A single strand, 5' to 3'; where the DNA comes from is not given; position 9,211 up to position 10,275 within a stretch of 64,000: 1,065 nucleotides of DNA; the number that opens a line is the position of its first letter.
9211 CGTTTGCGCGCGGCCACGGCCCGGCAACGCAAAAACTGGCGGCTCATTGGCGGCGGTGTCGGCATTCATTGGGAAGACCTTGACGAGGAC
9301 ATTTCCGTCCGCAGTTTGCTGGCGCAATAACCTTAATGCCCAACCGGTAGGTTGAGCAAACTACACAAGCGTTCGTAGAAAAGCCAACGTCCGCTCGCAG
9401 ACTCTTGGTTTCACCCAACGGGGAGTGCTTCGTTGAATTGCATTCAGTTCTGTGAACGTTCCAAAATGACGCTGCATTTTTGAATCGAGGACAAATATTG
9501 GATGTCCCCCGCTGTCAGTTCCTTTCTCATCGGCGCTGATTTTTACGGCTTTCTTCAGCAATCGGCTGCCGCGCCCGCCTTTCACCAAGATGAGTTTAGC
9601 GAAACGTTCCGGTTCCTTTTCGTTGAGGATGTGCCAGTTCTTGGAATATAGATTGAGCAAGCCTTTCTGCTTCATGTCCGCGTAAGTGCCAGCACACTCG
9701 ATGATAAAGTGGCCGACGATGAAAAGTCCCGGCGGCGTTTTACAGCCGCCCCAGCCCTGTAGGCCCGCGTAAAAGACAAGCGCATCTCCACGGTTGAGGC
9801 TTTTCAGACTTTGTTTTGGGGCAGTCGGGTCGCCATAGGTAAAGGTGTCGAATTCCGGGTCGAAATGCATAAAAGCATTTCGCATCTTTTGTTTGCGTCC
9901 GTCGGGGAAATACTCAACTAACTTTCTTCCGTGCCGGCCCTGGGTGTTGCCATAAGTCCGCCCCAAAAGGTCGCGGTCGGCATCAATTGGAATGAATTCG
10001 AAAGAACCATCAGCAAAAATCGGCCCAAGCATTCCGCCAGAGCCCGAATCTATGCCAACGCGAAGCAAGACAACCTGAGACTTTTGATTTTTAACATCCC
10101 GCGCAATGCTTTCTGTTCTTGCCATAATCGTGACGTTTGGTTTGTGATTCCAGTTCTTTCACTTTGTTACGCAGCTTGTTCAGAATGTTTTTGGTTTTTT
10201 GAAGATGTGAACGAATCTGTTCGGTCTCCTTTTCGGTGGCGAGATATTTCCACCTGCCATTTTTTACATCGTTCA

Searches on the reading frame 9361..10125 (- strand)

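Call 36: search_protein_families(library=pfam, proteins=[window:9361-10125:-], max_evalue=0.0001)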
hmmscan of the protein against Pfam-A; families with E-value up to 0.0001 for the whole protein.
window:9361-10125:- (254 aa): 1 family
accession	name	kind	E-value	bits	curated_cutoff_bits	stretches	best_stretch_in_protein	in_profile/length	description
PF18754.6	Nmad3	-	6.7e-27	95.1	27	1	18-206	2-202/247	Nucleotide modification associated domain 3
